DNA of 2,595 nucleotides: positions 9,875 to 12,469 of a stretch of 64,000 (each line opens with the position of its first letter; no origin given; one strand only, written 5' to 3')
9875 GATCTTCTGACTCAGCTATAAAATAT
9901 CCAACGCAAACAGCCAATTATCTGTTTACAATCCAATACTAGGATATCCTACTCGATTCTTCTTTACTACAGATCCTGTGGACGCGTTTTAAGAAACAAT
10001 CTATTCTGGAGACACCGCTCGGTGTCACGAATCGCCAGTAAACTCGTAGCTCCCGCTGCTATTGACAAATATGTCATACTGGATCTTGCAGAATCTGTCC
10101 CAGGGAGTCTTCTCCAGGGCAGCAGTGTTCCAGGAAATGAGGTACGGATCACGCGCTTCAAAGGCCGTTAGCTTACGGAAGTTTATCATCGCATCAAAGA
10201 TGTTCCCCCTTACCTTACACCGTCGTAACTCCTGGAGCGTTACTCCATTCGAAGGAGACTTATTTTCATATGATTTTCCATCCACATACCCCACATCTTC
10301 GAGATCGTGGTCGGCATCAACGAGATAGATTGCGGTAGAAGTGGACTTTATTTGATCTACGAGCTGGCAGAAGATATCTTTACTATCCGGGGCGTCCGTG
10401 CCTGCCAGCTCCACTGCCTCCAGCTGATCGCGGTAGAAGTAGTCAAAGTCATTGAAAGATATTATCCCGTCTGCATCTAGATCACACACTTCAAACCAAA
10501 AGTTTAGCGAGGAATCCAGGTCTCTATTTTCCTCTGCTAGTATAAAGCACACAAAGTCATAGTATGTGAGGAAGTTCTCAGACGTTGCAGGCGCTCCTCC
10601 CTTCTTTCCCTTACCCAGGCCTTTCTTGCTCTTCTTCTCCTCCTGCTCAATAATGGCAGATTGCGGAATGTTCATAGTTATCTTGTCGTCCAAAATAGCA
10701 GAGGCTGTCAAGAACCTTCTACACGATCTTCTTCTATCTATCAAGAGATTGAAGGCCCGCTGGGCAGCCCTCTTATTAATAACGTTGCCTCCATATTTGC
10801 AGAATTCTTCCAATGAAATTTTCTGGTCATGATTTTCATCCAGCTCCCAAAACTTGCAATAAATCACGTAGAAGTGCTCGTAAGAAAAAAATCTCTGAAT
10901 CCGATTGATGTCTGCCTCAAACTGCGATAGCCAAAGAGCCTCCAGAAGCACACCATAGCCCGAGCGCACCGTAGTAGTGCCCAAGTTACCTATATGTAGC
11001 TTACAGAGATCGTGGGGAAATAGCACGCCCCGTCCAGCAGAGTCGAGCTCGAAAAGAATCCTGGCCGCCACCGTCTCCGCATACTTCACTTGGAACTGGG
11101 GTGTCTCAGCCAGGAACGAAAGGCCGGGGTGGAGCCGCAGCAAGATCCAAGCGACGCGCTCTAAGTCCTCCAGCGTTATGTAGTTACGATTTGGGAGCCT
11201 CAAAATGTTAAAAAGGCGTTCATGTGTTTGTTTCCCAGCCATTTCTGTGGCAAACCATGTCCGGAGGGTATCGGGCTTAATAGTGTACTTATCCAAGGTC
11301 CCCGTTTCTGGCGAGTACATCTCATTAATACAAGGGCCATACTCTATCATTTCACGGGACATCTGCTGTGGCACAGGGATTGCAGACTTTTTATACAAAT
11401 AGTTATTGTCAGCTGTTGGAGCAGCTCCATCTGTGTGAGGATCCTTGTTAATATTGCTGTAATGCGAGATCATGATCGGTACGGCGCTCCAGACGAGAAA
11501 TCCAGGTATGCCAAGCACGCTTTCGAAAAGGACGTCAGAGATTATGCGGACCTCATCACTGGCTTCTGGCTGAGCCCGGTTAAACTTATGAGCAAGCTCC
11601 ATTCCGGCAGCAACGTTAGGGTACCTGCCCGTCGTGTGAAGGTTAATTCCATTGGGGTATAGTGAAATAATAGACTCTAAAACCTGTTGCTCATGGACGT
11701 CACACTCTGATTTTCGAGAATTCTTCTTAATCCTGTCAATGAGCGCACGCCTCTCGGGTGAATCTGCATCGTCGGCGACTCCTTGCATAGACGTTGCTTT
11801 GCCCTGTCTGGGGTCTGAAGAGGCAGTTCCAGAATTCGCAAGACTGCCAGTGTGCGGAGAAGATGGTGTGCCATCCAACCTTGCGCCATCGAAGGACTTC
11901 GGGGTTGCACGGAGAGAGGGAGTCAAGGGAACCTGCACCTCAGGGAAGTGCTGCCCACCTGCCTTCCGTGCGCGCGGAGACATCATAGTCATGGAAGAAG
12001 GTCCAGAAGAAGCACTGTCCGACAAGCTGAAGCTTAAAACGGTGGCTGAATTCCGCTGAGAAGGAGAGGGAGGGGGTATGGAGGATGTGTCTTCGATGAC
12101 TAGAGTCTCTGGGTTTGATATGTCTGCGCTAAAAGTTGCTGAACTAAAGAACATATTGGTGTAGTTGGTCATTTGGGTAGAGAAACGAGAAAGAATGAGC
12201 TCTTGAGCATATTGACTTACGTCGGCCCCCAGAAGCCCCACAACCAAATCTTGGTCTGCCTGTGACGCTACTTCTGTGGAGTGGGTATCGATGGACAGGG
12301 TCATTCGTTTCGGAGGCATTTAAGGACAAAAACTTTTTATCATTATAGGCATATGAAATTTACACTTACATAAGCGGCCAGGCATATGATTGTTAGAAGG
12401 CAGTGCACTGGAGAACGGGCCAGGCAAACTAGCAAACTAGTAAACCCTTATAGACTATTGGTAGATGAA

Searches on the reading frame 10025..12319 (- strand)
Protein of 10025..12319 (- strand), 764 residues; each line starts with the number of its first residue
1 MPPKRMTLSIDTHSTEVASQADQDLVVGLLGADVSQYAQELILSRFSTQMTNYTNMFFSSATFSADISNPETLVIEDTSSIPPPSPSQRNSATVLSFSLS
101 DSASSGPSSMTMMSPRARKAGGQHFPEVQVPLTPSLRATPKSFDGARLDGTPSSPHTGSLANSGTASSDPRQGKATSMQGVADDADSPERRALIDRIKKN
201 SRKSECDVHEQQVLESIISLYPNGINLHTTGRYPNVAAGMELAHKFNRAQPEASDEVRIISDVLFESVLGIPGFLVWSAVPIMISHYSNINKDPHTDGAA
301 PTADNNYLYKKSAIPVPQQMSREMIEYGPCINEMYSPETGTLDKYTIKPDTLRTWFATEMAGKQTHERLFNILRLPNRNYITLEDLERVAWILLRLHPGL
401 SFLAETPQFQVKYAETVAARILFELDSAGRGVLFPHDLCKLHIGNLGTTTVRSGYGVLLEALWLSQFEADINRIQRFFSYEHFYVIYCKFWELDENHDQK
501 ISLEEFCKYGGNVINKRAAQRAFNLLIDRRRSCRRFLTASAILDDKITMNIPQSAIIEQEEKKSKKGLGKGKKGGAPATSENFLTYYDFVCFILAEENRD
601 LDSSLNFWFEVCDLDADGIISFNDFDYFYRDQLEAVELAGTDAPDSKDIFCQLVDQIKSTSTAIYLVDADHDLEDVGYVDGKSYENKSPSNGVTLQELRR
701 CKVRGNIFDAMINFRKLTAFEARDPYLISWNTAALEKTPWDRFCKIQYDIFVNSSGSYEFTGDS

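Call 3: search_protein_families(library=pfam, proteins=[window:10025-12319:-], max_evalue=1)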
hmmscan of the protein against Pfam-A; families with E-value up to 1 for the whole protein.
window:10025-12319:- (764 aa): 5 families
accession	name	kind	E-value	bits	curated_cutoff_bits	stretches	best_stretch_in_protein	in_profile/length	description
PF17958.7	EF-hand_13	-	1.3e-17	63.8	22.6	1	365-436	2-73/90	EF-hand domain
PF13499.12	EF-hand_7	-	1.2e-11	45.2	30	2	582-629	17-66/67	EF-hand domain pair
PF00036.39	EF-hand_1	-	9.4e-06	25.3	25.4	2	490-508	6-24/29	EF hand domain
PF13833.12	EF-hand_8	-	0.00043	20.4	28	1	490-508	31-49/54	EF-hand domain pair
PF13405.12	EF-hand_6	-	0.0027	17.7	25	0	607-630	4-27/30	EF-hand domain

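Call 53: search_solved_structures(query=window:10028-12319:-, max_evalue=0.001)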
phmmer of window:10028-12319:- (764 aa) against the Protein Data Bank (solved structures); distinct sequences matched with E-value up to 0.001: 3.
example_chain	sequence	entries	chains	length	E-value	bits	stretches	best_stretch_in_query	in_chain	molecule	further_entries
4i5j_A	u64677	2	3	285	1.1e-40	142.8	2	370-533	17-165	Serine/threonine-protein phosphatase 2A regulatory subunit B'' subunit alpha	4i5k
4i5l_B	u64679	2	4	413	5.4e-39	137.3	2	369-533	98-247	Serine/threonine-protein phosphatase 2A regulatory subunit B'' subunit beta - Cell divisio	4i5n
4mew_A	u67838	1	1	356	1.7e-38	135.6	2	369-533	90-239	Serine/threonine-protein phosphatase 2A regulatory subunit B'' subunit beta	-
